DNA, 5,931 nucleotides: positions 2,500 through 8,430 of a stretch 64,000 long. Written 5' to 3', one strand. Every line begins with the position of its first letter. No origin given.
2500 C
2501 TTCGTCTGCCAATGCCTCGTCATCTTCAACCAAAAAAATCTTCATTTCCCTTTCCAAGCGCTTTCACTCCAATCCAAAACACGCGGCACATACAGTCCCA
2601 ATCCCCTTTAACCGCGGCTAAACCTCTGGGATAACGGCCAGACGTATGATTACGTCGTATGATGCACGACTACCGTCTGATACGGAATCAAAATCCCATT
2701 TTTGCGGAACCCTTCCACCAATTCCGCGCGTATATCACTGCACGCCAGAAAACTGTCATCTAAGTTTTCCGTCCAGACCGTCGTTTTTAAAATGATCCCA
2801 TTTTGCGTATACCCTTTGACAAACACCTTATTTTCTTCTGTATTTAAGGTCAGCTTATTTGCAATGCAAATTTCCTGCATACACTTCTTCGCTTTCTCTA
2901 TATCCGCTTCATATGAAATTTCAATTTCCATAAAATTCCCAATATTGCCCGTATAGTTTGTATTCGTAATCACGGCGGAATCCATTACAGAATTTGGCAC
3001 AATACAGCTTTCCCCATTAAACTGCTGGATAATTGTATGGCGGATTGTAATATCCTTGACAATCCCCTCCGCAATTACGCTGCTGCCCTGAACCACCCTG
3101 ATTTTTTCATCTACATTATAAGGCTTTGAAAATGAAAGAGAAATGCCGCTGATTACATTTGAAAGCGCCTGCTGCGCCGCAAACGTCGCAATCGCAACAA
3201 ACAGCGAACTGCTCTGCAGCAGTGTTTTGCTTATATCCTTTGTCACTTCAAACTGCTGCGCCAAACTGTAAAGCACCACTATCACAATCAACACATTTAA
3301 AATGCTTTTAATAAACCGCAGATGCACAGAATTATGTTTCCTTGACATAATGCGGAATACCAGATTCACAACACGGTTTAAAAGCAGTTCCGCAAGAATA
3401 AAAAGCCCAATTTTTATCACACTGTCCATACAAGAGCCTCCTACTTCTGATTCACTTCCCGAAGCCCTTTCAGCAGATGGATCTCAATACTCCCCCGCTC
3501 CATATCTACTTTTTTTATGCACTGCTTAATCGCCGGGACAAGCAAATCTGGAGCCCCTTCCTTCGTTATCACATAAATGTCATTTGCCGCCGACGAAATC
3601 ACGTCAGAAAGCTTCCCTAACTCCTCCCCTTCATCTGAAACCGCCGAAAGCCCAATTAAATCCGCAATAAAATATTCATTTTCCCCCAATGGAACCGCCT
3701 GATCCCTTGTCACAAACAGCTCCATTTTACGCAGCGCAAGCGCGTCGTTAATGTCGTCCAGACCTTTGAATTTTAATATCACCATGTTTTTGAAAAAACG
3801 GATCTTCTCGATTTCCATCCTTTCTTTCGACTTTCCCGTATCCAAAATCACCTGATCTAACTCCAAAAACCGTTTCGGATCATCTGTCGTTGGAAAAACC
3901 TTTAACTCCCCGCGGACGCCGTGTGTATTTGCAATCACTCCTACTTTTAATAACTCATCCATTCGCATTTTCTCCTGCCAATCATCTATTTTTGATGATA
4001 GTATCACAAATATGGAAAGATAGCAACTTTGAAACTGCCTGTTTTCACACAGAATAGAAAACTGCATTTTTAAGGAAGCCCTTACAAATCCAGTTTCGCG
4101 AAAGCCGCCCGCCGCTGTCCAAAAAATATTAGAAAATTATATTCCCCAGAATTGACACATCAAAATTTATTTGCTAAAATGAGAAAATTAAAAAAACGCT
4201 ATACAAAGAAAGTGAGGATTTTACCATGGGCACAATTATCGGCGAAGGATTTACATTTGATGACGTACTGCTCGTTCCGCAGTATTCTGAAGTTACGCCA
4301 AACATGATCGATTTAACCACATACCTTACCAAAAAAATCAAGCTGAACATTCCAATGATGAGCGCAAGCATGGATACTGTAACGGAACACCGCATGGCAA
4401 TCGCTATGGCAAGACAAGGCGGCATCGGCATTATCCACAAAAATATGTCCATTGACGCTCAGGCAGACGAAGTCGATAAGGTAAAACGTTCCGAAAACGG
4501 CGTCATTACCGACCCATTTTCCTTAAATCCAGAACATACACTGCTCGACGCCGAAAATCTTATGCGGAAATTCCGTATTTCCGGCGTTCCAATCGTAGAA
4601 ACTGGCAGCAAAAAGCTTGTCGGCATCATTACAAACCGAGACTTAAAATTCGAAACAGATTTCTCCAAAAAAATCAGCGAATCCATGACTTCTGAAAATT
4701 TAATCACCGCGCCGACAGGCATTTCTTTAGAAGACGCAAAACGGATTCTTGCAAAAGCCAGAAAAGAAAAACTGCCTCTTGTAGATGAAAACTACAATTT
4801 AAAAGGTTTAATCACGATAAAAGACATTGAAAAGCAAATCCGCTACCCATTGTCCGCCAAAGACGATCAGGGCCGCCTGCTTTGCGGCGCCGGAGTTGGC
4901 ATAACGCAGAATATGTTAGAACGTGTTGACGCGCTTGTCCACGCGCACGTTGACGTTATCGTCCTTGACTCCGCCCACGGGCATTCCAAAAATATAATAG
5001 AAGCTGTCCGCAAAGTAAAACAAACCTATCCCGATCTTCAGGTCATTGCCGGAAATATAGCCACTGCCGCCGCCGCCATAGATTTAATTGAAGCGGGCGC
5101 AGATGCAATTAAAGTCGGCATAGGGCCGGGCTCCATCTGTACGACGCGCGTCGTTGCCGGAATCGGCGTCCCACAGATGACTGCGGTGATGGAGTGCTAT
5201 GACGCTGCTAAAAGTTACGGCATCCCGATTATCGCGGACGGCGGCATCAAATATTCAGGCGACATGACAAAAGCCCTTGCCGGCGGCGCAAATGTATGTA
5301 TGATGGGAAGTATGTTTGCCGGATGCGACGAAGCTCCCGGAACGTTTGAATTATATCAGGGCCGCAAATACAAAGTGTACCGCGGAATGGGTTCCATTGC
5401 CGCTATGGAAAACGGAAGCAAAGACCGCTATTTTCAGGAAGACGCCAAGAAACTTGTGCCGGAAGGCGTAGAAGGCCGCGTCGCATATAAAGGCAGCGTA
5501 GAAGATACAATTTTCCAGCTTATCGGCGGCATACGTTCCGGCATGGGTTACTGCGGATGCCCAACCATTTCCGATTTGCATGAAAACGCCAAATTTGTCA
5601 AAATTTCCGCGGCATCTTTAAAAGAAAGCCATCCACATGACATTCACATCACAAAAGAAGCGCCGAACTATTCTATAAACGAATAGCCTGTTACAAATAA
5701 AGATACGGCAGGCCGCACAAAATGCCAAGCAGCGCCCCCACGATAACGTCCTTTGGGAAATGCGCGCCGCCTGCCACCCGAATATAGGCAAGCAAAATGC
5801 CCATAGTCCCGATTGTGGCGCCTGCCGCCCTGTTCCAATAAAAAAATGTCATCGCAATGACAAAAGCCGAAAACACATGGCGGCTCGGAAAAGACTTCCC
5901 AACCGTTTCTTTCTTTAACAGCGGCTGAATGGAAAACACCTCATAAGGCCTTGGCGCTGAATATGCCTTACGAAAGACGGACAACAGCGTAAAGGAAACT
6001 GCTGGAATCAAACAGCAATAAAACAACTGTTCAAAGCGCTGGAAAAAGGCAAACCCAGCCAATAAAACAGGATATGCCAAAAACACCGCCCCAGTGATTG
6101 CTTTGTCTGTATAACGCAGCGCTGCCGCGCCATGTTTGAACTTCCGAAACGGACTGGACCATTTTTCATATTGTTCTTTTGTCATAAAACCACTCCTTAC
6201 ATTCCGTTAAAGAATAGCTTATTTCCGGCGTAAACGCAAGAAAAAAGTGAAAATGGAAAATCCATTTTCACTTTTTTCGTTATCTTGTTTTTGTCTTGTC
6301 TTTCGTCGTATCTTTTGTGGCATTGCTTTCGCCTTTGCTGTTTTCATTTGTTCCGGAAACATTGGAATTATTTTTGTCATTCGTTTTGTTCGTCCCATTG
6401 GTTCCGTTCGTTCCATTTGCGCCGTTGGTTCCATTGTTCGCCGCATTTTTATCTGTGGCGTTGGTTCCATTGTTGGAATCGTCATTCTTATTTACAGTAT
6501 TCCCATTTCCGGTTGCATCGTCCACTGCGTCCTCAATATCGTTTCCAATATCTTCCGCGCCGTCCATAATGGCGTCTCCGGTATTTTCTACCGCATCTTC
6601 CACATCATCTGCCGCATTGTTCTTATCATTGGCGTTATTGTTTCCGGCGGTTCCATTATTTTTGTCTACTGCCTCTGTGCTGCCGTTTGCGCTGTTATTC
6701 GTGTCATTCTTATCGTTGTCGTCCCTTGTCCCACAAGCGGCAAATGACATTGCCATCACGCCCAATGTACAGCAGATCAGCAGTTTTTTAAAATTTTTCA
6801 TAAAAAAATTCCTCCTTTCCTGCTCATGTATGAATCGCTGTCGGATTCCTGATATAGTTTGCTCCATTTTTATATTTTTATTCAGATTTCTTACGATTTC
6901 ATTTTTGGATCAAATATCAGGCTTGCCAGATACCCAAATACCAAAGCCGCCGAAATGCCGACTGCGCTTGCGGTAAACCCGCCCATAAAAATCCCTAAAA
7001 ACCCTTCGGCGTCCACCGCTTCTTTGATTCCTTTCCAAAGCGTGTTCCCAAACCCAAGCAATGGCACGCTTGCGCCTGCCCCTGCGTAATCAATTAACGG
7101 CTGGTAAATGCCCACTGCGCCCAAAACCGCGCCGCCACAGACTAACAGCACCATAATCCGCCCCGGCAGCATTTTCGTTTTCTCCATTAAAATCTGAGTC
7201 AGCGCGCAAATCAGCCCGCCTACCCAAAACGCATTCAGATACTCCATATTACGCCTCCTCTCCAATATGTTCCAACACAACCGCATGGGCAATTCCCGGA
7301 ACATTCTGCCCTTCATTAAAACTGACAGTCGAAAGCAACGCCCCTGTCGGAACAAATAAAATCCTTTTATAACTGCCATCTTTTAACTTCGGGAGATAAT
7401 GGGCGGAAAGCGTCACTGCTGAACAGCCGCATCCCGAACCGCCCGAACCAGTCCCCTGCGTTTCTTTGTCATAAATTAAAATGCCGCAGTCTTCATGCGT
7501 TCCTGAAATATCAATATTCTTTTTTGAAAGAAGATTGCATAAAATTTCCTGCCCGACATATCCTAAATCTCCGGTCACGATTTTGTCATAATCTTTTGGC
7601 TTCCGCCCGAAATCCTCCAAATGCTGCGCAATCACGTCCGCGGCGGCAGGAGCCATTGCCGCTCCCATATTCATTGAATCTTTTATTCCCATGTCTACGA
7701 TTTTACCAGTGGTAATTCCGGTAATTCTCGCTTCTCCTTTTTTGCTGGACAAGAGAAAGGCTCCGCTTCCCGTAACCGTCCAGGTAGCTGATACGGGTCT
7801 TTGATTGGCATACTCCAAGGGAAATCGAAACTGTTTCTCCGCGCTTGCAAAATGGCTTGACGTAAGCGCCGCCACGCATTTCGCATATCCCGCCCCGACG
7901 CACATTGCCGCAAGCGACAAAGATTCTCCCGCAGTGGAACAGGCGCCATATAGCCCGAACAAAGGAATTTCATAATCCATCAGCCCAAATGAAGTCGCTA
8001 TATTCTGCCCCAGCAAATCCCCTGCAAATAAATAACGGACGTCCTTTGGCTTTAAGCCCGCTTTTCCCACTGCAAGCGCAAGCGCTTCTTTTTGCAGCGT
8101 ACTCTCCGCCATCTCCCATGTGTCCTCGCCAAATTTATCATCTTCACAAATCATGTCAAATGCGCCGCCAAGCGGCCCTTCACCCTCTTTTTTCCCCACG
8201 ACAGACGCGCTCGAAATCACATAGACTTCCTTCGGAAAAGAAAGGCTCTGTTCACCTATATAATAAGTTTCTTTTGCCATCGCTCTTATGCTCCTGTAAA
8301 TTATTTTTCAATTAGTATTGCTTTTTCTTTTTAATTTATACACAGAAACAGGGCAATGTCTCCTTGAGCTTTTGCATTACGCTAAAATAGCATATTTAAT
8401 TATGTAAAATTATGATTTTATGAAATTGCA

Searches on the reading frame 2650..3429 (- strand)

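Call 10: search_protein_families(library=pfam, proteins=[window:2650-3429:-], max_evalue=0.001)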
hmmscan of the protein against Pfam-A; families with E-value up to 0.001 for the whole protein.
window:2650-3429:- (259 aa): 2 families
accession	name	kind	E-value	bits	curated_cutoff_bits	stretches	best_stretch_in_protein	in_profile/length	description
PF00924.24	MS_channel_2nd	-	1.9e-12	47.5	20.2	1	89-158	3-67/68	Mechanosensitive ion channel, beta-domain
PF21082.3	MS_channel_3rd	-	4.7e-08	33.8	21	1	168-246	4-86/88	Mechanosensitive ion channel MscS, C-terminal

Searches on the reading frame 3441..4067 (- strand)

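Call 10: search_protein_families(library=pfam, proteins=[window:3441-4067:-], max_evalue=0.001)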
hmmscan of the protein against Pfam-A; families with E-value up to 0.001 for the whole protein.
window:3441-4067:- (208 aa): 3 families
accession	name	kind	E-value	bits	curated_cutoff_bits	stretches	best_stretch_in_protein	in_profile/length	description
PF01782.24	RimM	-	4.7e-25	88.1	23.5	1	42-123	2-84/84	RimM N-terminal domain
PF24986.1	PRC_RimM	-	1.7e-15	56.8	27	1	136-201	3-68/69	RimM PRC barrel domain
PF05239.21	PRC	-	1.1e-09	38.6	21.2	1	129-202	1-77/78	PRC-barrel domain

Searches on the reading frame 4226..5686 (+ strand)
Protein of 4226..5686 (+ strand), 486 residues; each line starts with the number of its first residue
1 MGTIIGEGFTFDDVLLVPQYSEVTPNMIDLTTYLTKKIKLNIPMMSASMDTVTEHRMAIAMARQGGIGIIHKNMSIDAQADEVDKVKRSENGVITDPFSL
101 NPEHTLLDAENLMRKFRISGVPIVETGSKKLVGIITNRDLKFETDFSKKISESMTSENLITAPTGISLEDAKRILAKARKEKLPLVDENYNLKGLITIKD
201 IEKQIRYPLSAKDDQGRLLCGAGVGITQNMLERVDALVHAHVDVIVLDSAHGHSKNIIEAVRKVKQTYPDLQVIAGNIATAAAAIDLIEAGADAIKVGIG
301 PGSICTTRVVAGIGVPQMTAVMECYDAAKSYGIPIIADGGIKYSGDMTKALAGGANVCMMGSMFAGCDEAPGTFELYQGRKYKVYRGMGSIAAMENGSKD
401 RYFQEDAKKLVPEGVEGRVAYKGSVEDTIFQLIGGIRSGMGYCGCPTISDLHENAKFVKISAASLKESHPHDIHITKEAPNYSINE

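Call 10: search_protein_families(library=pfam, proteins=[window:4226-5686:+], max_evalue=0.001)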
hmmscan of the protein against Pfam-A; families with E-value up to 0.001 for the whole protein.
window:4226-5686:+ (486 aa): 4 families
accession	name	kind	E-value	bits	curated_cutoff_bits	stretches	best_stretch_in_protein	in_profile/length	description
PF00478.31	IMPDH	-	3.7e-169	562.6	25.6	1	8-471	1-345/345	IMP dehydrogenase / GMP reductase domain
PF00571.33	CBS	-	6.9e-19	68.4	24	2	95-140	7-51/57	CBS domain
PF03060.21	NMO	-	8.8e-14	52.1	28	2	230-371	102-232/331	Nitronate monooxygenase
PF01070.24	FMN_dh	-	9.9e-09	35.1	24.9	1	261-364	210-305/350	FMN-dependent dehydrogenase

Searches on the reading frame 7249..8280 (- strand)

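Call 10: search_protein_families(library=pfam, proteins=[window:7249-8280:-], max_evalue=0.001)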
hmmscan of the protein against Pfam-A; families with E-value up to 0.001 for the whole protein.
window:7249-8280:- (343 aa): 1 family
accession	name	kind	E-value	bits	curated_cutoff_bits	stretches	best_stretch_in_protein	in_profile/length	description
PF07451.17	SpoVAD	-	2.1e-145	484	22.1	1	9-337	1-329/329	Stage V sporulation protein AD (SpoVAD)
